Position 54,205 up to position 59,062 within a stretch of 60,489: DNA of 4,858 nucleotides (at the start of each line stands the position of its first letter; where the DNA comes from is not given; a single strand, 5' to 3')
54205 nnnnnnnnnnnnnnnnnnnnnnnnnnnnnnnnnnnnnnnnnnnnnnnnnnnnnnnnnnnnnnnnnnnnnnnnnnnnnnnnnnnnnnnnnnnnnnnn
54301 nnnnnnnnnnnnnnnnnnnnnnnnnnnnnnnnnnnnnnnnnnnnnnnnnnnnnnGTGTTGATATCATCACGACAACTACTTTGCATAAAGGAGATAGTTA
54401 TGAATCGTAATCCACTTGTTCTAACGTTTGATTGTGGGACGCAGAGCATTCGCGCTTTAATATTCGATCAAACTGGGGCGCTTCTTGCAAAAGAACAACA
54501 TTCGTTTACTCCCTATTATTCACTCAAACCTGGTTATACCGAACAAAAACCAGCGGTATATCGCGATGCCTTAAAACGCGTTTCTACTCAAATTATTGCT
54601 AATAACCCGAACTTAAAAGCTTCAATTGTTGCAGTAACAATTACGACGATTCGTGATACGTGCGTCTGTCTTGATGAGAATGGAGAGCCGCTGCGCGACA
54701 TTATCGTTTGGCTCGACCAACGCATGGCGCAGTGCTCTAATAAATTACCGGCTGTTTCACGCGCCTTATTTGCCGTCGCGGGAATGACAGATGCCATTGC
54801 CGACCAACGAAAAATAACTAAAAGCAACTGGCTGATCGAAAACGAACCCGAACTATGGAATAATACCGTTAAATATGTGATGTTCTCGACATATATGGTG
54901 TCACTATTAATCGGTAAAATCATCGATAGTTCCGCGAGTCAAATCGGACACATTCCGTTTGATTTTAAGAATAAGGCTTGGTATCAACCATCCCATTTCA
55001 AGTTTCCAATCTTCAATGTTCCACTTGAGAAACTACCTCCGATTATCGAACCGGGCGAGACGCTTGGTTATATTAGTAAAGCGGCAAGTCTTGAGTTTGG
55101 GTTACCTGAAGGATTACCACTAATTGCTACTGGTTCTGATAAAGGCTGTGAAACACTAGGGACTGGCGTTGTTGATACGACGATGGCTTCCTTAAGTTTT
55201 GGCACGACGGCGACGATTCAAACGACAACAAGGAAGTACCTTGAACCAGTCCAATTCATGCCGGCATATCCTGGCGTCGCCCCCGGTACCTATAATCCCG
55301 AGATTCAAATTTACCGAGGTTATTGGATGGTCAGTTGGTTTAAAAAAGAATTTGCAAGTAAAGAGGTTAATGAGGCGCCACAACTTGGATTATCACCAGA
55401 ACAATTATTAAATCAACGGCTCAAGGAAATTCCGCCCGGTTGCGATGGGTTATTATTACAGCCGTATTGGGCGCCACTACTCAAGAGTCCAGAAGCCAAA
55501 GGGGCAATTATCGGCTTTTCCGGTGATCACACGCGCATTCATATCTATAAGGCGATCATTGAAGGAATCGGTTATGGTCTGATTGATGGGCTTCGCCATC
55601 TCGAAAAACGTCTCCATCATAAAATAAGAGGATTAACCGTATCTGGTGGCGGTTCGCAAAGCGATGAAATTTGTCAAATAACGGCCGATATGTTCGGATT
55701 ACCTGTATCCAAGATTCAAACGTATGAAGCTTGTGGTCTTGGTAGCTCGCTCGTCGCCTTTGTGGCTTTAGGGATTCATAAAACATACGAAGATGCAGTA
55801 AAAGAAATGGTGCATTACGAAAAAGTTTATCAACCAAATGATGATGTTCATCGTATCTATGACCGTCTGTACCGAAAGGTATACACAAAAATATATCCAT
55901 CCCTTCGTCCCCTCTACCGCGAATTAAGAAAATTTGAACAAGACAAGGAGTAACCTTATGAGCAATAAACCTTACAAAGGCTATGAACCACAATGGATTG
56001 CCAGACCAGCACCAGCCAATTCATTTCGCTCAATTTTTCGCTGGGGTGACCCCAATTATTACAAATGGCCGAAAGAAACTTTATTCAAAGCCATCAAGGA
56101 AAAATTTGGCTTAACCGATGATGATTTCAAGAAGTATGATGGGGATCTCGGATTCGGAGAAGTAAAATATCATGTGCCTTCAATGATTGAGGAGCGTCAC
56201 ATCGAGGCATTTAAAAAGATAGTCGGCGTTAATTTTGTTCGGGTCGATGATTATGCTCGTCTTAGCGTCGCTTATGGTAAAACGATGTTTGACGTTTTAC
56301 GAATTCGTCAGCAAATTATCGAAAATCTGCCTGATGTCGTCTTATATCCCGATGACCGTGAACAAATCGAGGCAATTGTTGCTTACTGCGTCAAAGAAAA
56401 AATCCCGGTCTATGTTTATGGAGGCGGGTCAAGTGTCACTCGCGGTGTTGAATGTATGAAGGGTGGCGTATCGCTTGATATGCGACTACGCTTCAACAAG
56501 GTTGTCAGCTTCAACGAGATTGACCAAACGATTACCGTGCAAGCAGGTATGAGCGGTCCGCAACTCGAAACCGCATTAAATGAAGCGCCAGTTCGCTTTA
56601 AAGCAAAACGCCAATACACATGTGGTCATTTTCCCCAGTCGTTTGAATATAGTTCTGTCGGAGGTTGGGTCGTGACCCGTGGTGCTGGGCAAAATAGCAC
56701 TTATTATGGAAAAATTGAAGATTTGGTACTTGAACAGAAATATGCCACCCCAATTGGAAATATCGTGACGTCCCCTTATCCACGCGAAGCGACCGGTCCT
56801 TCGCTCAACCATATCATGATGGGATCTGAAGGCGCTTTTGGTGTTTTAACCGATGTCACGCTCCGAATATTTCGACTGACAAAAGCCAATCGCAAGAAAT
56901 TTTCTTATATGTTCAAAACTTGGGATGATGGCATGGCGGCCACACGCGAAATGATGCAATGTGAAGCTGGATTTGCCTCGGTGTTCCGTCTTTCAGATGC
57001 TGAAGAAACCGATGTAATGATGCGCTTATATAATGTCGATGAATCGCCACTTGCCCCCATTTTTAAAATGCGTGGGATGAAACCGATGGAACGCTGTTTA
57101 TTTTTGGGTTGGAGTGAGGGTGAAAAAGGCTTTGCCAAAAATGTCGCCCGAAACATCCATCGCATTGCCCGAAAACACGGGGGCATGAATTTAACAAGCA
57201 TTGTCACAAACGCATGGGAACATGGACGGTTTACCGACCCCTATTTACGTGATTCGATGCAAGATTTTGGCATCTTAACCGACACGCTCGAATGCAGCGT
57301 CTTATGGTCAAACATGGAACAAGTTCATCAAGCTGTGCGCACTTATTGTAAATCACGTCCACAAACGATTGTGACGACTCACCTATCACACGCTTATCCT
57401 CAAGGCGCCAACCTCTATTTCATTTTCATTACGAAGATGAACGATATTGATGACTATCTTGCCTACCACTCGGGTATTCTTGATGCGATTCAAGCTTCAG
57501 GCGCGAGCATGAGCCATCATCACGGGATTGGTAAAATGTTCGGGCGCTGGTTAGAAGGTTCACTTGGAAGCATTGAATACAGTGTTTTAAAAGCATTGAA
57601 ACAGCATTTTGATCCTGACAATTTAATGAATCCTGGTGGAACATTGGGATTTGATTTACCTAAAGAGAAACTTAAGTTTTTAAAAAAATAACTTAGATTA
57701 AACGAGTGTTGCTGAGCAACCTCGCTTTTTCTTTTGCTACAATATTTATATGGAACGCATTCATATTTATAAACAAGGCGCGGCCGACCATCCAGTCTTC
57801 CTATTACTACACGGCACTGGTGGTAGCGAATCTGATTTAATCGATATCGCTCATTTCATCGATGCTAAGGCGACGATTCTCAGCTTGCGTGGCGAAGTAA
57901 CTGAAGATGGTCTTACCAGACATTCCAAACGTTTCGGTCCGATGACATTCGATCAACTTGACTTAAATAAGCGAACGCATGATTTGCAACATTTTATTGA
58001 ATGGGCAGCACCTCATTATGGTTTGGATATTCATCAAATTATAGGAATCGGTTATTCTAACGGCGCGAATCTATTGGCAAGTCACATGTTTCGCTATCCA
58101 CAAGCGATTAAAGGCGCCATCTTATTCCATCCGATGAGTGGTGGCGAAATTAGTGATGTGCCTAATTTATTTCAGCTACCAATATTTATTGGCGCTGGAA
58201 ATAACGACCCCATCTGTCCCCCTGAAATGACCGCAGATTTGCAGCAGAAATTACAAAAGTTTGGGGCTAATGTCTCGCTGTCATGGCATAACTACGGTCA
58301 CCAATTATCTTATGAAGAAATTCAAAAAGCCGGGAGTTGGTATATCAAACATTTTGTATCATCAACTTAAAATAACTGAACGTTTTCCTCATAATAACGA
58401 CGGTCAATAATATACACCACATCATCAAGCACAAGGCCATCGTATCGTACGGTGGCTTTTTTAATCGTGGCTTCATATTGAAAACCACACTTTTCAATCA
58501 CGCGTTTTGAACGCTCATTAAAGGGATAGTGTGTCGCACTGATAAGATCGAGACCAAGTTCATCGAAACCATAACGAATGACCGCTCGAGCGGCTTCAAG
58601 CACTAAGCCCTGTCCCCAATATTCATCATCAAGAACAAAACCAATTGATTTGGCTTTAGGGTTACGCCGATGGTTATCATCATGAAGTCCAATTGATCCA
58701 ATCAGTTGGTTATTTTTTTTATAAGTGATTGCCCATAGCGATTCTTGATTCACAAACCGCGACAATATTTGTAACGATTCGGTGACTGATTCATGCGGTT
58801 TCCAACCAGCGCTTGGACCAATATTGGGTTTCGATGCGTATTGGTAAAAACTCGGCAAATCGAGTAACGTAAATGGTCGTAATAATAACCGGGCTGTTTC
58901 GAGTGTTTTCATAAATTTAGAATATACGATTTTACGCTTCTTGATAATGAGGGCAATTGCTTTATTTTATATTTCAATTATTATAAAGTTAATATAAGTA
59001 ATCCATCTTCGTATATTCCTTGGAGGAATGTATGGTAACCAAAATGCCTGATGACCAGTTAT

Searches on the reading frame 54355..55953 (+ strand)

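Call 9: search_protein_families(library=pfam, proteins=[window:54355-55953:+], max_evalue=0.001)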
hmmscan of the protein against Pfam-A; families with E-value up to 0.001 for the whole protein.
window:54355-55953:+ (532 aa): 2 families
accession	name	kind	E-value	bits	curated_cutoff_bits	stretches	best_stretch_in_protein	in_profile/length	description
PF00370.27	FGGY_N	-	3.7e-34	118.8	28.8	1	22-268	2-244/245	FGGY family of carbohydrate kinases, N-terminal domain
PF02782.22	FGGY_C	-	1.8e-25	90.3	27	1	279-471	2-197/198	FGGY family of carbohydrate kinases, C-terminal domain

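Call 74: search_protein_families(library=ncbifam, proteins=[window:54355-55953:+], max_evalue=0.00001)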
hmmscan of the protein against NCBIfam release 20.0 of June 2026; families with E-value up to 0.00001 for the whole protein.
window:54355-55953:+ (532 aa): 11 families
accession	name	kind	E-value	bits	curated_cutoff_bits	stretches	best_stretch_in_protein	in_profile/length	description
TIGR01312.1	XylB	equivalog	1.9e-65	221.3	380.25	1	25-514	3-480/481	xylulokinase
TIGR01314.1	gntK_FGGY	equivalog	3.3e-45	154.6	648.55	1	23-527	3-503/505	gluconokinase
NF008187.0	PRK10939.1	equivalog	1.8e-43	148.9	528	1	22-516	6-502/521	autoinducer-2 kinase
TIGR01311.1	glycerol_kin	equivalog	3.1e-40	138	590.35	1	21-498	2-476/496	glycerol kinase GlpK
NF000756.0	PRK00047.1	subfamily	2.4e-36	125.1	498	1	19-499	4-478/502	glycerol kinase GlpK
TIGR02628.1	fuculo_kin_coli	equivalog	1.9e-34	119.4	470.9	1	21-495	2-465/465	L-fuculokinase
TIGR01315.1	5C_CHO_kinase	subfamily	5.4e-28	98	408.7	2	23-326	3-319/541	FGGY family pentulose kinase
NF011601.0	PRK15027.1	equivalog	1.7e-27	96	912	2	24-289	4-260/484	xylulokinase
NF003154.0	PRK04123.1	equivalog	4.5e-27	95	428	1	21-514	5-534/554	ribulokinase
TIGR01234.1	L-ribulokinase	equivalog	3.1e-16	59.2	583.25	1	22-508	3-522/536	ribulokinase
TIGR02627.1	rhamnulo_kin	equivalog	4.3e-06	25.6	527.95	0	413-477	377-440/454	rhamnulokinase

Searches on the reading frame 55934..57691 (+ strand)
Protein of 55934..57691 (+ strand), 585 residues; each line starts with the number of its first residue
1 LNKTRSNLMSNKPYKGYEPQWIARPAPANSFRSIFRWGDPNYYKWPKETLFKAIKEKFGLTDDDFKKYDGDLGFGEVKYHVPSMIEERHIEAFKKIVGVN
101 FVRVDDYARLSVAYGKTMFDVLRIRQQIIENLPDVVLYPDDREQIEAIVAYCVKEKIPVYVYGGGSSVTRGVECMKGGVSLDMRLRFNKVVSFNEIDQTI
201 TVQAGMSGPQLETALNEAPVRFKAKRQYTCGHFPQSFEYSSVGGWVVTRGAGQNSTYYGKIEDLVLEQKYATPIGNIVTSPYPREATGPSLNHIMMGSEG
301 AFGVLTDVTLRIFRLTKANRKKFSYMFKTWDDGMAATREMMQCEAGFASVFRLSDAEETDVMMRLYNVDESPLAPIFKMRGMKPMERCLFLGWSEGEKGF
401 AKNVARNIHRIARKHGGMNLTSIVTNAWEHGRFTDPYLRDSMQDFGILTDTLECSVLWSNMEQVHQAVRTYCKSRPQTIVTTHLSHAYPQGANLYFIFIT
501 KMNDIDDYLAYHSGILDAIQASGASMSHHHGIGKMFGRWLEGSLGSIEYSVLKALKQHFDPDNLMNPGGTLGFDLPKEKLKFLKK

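Call 9: search_protein_families(library=pfam, proteins=[window:55934-57691:+], max_evalue=0.001)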
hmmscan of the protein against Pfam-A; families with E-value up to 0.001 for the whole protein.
window:55934-57691:+ (585 aa): 2 families
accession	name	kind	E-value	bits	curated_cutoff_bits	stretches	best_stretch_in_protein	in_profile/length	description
PF01565.28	FAD_binding_4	-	7.2e-31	107.2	26.4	1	133-279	1-137/139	FAD binding domain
PF02913.24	FAD-oxidase_C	-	2e-27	96.9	21.2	1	324-568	9-246/248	FAD linked oxidases, C-terminal domain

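Call 74: search_protein_families(library=ncbifam, proteins=[window:55934-57691:+], max_evalue=0.00001)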
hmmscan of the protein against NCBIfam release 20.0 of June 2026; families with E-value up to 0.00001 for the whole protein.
window:55934-57691:+ (585 aa): 4 families
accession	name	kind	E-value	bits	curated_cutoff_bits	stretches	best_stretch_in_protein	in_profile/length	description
TIGR00387.1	glcD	equivalog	3.8e-32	111.6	567.9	2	136-341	1-198/413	glycolate oxidase subunit GlcD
NF008408.0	PRK11230.1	equivalog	1e-17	63.8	897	1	132-320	55-235/499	glycolate oxidase subunit GlcD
NF049975.1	2HglutDHaseYdiJ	equivalog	1.5e-16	59.4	1350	1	127-278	46-190/1018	D-2-hydroxyglutarate dehydrogenase YdiJ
NF008439.0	PRK11282.1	equivalog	7.4e-11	41.5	284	1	141-319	7-177/358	glycolate oxidase subunit GlcE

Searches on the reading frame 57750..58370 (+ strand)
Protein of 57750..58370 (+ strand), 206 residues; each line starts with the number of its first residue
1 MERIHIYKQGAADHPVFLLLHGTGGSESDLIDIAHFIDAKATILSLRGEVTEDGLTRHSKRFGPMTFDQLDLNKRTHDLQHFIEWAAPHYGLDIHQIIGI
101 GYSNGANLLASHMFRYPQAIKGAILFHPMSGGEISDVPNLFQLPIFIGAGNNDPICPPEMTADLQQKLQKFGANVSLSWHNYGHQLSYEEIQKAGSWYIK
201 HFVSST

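Call 20: search_protein_families(library=pfam, proteins=[window:57750-58370:+], max_evalue=0.001)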
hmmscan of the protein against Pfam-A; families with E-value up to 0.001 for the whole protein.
window:57750-58370:+ (206 aa): 4 families
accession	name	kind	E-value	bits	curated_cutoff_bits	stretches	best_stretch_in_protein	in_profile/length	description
PF02230.22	Abhydrolase_2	-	1.1e-09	38.9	23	1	6-195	6-210/217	Phospholipase/Carboxylesterase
PF01738.24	DLH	-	1.2e-08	35.2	21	1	73-184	75-186/217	Dienelactone hydrolase family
PF12146.15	Hydrolase_4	-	3.8e-08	33.3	27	1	73-132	56-113/239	Serine aminopeptidase, S33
PF03096.20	Ndr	-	0.00078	18.7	23.3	0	92-131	96-135/283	Ndr family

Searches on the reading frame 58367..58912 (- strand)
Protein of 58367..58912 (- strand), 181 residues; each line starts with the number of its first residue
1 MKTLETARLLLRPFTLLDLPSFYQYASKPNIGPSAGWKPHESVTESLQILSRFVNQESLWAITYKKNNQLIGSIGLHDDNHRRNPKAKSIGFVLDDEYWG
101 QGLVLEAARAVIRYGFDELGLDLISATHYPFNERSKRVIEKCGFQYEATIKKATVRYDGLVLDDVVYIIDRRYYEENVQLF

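Call 20: search_protein_families(library=pfam, proteins=[window:58367-58912:-], max_evalue=0.001)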
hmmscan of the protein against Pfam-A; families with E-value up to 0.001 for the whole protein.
window:58367-58912:- (181 aa): 2 families
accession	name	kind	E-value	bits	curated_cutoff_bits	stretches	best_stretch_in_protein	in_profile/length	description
PF13302.13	Acetyltransf_3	-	9.7e-30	104.5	25.4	1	8-145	1-138/138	Acetyltransferase (GNAT) domain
PF00583.31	Acetyltransf_1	-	5.7e-12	46.4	20.7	1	52-144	28-116/116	Acetyltransferase (GNAT) family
